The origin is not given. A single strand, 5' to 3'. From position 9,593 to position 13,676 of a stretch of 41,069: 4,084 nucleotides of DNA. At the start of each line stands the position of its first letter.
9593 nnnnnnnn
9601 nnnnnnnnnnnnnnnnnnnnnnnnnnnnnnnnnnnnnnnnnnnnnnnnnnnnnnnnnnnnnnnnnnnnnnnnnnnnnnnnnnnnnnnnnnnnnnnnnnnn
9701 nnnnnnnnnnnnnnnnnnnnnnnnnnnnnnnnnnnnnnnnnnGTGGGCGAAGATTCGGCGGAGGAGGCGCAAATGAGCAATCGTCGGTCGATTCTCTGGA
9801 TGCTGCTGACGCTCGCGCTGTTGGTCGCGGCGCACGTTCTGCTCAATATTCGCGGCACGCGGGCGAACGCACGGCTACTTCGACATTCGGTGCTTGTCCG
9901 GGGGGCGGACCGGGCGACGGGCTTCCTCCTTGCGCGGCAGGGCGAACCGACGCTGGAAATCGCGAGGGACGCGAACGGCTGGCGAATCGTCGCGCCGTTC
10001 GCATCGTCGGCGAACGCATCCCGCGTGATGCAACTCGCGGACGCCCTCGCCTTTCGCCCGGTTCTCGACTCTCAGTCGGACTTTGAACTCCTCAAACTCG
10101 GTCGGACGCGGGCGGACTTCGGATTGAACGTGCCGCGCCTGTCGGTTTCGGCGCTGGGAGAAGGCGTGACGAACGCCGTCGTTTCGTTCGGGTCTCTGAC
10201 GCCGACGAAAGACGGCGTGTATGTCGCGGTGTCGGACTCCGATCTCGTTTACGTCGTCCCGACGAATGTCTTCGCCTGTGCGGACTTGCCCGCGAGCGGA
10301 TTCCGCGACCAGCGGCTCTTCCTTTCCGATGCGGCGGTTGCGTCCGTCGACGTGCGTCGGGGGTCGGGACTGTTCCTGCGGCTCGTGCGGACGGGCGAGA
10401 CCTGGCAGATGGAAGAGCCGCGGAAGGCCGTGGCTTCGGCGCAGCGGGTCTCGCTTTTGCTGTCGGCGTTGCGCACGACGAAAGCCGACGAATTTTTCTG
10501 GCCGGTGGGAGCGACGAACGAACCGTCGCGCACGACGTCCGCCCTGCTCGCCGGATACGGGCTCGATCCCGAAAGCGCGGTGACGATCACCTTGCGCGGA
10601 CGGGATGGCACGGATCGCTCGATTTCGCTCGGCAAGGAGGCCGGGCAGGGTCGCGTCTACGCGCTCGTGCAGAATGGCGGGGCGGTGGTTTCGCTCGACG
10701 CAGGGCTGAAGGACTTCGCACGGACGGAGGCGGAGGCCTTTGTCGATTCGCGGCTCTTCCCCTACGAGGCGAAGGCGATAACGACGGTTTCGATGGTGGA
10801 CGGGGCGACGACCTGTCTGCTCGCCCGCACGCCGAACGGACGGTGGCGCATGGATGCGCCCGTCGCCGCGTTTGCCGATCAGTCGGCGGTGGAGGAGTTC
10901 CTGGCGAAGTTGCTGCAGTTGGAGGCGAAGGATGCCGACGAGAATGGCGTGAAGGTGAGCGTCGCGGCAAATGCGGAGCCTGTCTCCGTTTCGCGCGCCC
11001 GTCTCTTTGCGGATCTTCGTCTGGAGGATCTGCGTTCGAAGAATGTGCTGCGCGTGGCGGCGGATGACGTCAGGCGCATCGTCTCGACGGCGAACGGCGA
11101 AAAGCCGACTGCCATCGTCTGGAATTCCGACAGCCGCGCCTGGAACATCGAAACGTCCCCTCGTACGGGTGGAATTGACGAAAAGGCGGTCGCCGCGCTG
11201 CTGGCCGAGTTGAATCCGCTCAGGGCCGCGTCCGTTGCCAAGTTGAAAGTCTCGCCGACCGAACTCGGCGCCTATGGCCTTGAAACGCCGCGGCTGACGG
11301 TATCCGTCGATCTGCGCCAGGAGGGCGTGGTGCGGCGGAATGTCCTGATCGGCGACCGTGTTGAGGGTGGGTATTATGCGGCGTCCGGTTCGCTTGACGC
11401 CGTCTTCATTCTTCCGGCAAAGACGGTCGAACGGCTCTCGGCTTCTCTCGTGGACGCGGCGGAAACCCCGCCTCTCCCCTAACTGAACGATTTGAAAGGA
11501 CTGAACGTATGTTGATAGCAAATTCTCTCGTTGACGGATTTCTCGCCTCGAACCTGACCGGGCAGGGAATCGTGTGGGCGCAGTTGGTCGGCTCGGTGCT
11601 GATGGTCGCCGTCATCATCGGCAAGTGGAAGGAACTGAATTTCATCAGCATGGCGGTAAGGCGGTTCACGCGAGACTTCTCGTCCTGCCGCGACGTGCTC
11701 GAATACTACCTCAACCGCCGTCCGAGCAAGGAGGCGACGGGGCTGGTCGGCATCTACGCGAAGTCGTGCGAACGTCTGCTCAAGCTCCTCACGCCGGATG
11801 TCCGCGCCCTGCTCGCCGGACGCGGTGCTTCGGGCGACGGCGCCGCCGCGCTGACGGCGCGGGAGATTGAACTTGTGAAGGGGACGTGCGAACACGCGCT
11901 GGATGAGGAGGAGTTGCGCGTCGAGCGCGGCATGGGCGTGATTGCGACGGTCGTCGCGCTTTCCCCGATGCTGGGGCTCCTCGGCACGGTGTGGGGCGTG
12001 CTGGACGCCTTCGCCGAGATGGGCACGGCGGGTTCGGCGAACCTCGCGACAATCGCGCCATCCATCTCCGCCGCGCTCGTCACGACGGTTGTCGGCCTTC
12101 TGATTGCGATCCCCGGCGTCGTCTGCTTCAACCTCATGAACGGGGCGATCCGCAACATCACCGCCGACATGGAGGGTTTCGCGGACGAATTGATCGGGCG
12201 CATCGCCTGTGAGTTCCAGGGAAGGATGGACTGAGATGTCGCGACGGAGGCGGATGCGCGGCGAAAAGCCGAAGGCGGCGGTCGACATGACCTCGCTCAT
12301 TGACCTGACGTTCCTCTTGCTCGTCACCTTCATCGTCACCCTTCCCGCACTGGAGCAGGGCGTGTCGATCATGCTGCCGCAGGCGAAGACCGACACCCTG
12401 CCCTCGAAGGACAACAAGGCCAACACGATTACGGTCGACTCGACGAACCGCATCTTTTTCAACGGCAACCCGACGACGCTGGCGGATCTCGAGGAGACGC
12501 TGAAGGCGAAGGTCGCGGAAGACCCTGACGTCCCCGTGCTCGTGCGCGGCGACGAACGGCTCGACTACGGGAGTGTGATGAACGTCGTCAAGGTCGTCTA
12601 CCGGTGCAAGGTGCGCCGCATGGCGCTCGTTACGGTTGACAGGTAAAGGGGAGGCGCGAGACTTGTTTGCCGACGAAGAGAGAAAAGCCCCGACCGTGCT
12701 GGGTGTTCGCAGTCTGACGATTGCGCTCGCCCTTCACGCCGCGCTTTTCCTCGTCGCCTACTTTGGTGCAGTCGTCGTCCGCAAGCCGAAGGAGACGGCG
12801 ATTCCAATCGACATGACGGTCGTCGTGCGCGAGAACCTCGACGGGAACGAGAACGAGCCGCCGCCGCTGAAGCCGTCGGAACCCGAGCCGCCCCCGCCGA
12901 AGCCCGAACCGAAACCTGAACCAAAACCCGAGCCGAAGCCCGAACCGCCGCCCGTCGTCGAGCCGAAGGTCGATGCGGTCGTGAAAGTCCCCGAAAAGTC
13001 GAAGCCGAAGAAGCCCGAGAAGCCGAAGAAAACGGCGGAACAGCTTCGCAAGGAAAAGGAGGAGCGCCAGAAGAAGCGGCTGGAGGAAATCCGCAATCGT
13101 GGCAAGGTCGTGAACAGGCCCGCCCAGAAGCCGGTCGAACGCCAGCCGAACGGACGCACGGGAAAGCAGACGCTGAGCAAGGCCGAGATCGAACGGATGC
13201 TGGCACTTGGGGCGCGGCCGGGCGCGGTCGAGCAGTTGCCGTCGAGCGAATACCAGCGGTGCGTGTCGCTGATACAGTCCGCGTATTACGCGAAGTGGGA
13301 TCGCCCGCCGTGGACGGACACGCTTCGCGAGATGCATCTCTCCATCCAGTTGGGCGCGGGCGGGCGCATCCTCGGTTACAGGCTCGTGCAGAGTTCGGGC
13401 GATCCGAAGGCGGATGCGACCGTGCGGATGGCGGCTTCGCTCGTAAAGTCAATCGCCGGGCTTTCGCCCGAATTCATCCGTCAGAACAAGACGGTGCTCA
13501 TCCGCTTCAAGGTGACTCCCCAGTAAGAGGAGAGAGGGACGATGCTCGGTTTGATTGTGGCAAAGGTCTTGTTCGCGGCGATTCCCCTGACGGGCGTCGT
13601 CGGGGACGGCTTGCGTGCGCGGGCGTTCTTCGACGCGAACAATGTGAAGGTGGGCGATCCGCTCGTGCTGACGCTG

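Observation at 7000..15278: Candidate undescribed envelope system: GldA/F/G-like ABC module, DUF4340 and ExbB-ExbD-TonB plus BatD-like protein in one coupled gene string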

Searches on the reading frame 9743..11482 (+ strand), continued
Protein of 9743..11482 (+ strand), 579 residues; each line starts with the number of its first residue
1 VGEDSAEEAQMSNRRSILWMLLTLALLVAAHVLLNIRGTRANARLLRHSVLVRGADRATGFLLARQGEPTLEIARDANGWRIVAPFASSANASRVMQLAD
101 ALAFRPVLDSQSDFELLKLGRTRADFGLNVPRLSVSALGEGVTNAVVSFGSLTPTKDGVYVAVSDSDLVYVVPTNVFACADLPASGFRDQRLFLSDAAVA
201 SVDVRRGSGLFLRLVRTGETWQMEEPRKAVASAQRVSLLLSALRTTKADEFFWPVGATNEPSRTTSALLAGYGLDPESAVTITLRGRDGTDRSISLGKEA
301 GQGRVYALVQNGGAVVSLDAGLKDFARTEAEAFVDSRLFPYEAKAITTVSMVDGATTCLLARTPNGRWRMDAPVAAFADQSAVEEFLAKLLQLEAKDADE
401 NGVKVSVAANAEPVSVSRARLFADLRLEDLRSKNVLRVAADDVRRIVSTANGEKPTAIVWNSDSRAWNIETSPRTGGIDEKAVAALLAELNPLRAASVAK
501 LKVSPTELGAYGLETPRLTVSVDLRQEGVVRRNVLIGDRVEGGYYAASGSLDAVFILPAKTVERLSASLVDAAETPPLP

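Call 67: predict_structure(alignment_id=A2)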
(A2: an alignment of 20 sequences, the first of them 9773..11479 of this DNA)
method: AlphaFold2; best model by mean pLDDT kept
length: 569 residues; sequences in the alignment: 20
mean_pLDDT: 85.9   pTM: 0.62
mean pLDDT of the five models: 85.9, 85.1, 85.1, 83.1, 82.9
residues with pLDDT >= 90: 254; 70-90: 266; 50-70: 35; < 50: 14
segments of 3 or more residues with pLDDT < 50: 27-37
pLDDT, mean of each block of 10 residues (from residue 1): 75 85 55 44 85 89 89 85 92 87 89 91 91 85 91 89 91 87 76 88 88 90 89 87 60 72 88 87 90 88 82 89 87 87 88 92 91 92 89 85 88 85 91 93 92 89 89 93 93 87 93 81 93 89 92 92 66
secondary structure, 60 per line:
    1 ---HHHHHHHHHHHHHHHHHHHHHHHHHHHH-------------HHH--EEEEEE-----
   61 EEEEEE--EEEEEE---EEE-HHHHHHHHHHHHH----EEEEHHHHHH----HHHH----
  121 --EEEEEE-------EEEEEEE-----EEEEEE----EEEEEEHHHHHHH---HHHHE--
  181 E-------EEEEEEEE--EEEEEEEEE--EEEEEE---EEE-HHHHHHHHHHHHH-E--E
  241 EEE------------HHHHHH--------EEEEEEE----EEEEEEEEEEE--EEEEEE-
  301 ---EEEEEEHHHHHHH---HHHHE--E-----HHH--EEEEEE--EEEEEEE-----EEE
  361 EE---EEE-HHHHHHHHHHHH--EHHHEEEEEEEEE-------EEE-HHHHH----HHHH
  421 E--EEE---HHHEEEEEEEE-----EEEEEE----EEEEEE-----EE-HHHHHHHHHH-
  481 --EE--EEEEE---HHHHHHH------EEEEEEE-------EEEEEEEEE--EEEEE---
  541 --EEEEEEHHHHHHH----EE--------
elements in order: H4-31 E50-55 E61-66 E69-74 E78-80 H82-94 E99-102 H103-108 H113-116 E123-128 E136-142 E148-153 E158-163 H164-170 H174-177 E189-196 E199-207 E210-215 E219-221 H223-235 E240-243 H256-261 E270-276 E281-291 E294-299 E304-309 H310-316 H320-323 E338-343 E346-352 E358-362 E366-368 H370-381 E388-396 E404-406 H408-412 H417-420 E424-426 E433-440 E446-451 E456-461 H470-479 E487-491 H495-501 E508-514 E522-530 E533-537 E543-548 H549-555

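Call 70: fold_search(model_id=the predicted structure, library=pdb)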
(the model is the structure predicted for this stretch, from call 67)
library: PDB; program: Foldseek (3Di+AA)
matches with E <= 10: 767; with E <= 0.001: 10
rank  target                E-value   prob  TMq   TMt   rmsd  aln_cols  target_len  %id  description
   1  6ams_B                9.7e-05  0.47  0.11  0.14  23.4       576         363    9  Crystal structure of the DNA polymerase III subunit beta from Pseudomonas aeruginosa (released 2017-11-01)
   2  4tsz_A                2.1e-04  0.54  0.12  0.16  22.6       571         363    9  Crystal structure of DNA polymerase sliding clamp from Pseudomonas aeruginosa with ligand (released 2014-09-10)
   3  6ams_D                2.6e-04  0.51  0.12  0.16  22.8       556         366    9  Crystal structure of the DNA polymerase III subunit beta from Pseudomonas aeruginosa (released 2017-11-01)
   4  4tsz_F                2.7e-04  0.51  0.12  0.16  22.5       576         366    9  Crystal structure of DNA polymerase sliding clamp from Pseudomonas aeruginosa with ligand (released 2014-09-10)
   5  3q4l_A                3.0e-04  0.72  0.15  0.19  15.2       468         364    9  Structure of a small peptide ligand bound to E.coli DNA sliding clamp (released 2011-12-28)
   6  6ams_A                4.9e-04  0.33  0.10  0.14  22.6       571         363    9  Crystal structure of the DNA polymerase III subunit beta from Pseudomonas aeruginosa (released 2017-11-01)
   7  6amq_C                5.4e-04  0.69  0.14  0.19  14.7       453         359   10  Crystal structure of the DNA polymerase III subunit beta from Enterobacter cloacae (released 2017-11-01)
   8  6ams_C                7.1e-04  0.63  0.15  0.20  13.8       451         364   10  Crystal structure of the DNA polymerase III subunit beta from Pseudomonas aeruginosa (released 2017-11-01)
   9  6amq_A                7.5e-04  0.60  0.14  0.19  16.0       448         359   10  Crystal structure of the DNA polymerase III subunit beta from Enterobacter cloacae (released 2017-11-01)
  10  6amq_D                7.9e-04  0.63  0.15  0.20  14.6       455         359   10  Crystal structure of the DNA polymerase III subunit beta from Enterobacter cloacae (released 2017-11-01)
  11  6fvl_D                1.0e-03  0.60  0.15  0.19  14.4       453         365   10  DNA polymerase sliding clamp from Escherichia coli with bound P7 peptide (released 2019-04-10)
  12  6e8e_A                1.1e-03  0.44  0.14  0.17  22.9       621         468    9  Crystal structure of the Escherichia coli sliding clamp-MutL complex. (released 2019-05-01)
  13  6gxr                  1.1e-03  0.14  0.07  0.10  31.5       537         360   12  Crystal structure of BP39L lectin from Burkholderia pseudomallei at 1.7 A resolution (released 2019-12-04)
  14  6fvl_B                1.4e-03  0.44  0.14  0.18  14.2       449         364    9  DNA polymerase sliding clamp from Escherichia coli with bound P7 peptide (released 2019-04-10)
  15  6e8e_B                1.4e-03  0.44  0.15  0.17  20.2       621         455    9  Crystal structure of the Escherichia coli sliding clamp-MutL complex. (released 2019-05-01)
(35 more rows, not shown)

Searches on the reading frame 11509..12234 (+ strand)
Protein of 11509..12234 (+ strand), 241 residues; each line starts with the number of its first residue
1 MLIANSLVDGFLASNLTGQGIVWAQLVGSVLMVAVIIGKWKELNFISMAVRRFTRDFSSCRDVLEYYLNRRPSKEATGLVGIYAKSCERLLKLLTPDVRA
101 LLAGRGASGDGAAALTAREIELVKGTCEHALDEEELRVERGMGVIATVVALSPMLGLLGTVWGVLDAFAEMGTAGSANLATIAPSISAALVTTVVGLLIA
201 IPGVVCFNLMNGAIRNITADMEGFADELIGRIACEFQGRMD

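Call 3: search_protein_families(library=pfam, proteins=[window:11509-12234:+], max_evalue=0.01)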
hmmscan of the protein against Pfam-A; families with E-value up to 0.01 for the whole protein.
window:11509-12234:+ (241 aa): 1 family
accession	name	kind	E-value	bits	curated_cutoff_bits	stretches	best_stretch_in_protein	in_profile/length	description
PF01618.21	MotA_ExbB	-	1.5e-29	102.7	22.9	1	118-222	22-126/127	MotA/TolQ/ExbB proton channel family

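Call 30: search_protein_families(library=ncbifam, proteins=[window:11509-12234:+], max_evalue=0.01)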
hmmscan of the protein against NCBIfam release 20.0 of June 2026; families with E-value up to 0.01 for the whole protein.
window:11509-12234:+ (241 aa): 7 families
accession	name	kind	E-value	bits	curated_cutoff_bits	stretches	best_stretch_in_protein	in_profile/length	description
TIGR02796.1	tolQ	equivalog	2.9e-35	122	221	1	7-230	2-212/216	protein TolQ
TIGR02797.1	exbB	equivalog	3.1e-22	79.4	206.2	1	128-218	105-195/211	tonB-system energizer ExbB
NF008066.0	PRK10801.1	equivalog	7.2e-21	74.7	403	1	6-230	5-215/230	Tol-Pal system protein TolQ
NF007722.0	PRK10414.1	equivalog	8.5e-20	71.3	402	1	138-222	126-210/244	tol-pal system-associated acyl-CoA thioesterase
TIGR02805.1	exbB2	equivalog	1.4e-14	54.4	135.35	1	118-210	34-123/138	TonB-system energizer ExbB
NF005997.1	PRK08124.1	equivalog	2.4e-06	26.7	340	1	119-199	121-196/259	flagellar motor stator protein MotA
NF006527.0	PRK08990.1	equivalog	3.1e-06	26.7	341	1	119-207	117-198/254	flagellar motor protein PomA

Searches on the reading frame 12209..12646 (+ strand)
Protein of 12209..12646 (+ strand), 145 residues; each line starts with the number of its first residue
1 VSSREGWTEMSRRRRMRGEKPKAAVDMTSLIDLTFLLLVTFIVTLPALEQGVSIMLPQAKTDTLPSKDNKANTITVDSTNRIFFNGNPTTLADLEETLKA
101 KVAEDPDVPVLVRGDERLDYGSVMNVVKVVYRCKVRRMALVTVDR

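Call 3: search_protein_families(library=pfam, proteins=[window:12209-12646:+], max_evalue=0.01)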
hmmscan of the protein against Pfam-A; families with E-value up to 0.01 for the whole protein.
window:12209-12646:+ (145 aa): 1 family
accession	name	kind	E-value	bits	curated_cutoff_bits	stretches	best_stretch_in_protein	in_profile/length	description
PF02472.21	ExbD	-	3.2e-25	89.1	25.4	1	21-143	4-126/128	Biopolymer transport protein ExbD/TolR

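Call 30: search_protein_families(library=ncbifam, proteins=[window:12236-12646:+], max_evalue=0.01)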
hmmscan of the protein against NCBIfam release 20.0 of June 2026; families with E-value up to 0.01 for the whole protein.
window:12236-12646:+ (136 aa): 5 families
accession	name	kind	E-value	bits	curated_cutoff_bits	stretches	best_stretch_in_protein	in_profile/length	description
TIGR02801.1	tolR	equivalog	3.5e-20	73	127.3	1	14-133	3-128/129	protein TolR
NF008429.0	PRK11267.1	equivalog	2.4e-11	43.8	216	1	15-133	17-134/141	TonB system transport protein ExbD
TIGR02803.1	ExbD_1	equivalog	6.8e-10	39.1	152.95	1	16-134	4-121/122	TonB system transport protein ExbD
NF008248.0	PRK11024.1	equivalog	2.1e-08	34.4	162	1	1-133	1-139/142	colicin uptake protein TolR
TIGR02804.1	ExbD_2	equivalog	5.8e-08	33.2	123.45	1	18-133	6-119/121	TonB system transport protein ExbD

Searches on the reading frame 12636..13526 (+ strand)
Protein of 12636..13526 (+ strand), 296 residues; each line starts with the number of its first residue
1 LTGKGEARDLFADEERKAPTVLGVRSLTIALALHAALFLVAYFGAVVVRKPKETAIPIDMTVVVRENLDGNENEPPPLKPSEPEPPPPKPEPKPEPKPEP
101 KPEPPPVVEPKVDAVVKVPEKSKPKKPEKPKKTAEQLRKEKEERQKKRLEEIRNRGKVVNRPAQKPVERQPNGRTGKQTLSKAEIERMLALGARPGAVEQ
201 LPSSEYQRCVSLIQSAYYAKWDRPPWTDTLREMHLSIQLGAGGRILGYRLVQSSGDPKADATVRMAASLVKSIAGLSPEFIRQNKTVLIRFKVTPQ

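Call 3: search_protein_families(library=pfam, proteins=[window:12636-13526:+], max_evalue=0.01)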
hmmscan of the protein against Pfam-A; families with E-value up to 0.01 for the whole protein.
window:12636-13526:+ (296 aa): 1 family
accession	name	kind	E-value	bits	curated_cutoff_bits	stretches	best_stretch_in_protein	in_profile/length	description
PF13103.11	TonB_2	-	2.7e-05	24.6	22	1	213-266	8-61/85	TonB C terminal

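Call 30: search_protein_families(library=ncbifam, proteins=[window:12663-13526:+], max_evalue=0.01)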
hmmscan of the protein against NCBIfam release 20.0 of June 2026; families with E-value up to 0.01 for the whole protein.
window:12663-13526:+ (287 aa): 5 families
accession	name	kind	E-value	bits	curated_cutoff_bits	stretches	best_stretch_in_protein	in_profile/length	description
TIGR02794.1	tolA_full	equivalog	1.2e-13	51.1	59.45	2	16-142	2-131/362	cell envelope integrity protein TolA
NF008084.0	PRK10819.1-5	equivalog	1.4e-06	28.4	315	1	19-138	17-144/249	TonB system transport protein TonB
TIGR01352.1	tonB_Cterm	subfamily_domain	3.2e-05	24.2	27.1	1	224-284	16-75/76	TonB family protein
NF008082.0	PRK10819.1-3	equivalog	0.0018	18.2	265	1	20-164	18-156/242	TonB system transport protein TonB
TIGR04526.1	predic_Ig_block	subfamily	0.0023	16.9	150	1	62-174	72-187/693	putative immunoglobulin-blocking virulence protein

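Call 46: search_solved_structures(query=window:12663-13523:+, max_evalue=1)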
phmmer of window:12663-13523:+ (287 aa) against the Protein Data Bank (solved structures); distinct sequences matched with E-value up to 1: 4.
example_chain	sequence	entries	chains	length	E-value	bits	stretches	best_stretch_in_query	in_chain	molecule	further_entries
6ztg_A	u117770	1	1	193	0.021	17.5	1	39-105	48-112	Cell division protein DedD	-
4l3a_A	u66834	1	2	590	0.65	12.5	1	74-135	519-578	Internalin K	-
9r2o_A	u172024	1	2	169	0.74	12.4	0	108-153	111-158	N5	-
1h4i_B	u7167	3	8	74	0.76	12.3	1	111-149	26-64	METHANOL DEHYDROGENASE SUBUNIT 2 | Methanol dehydrogenase [cytochrome c] subunit 2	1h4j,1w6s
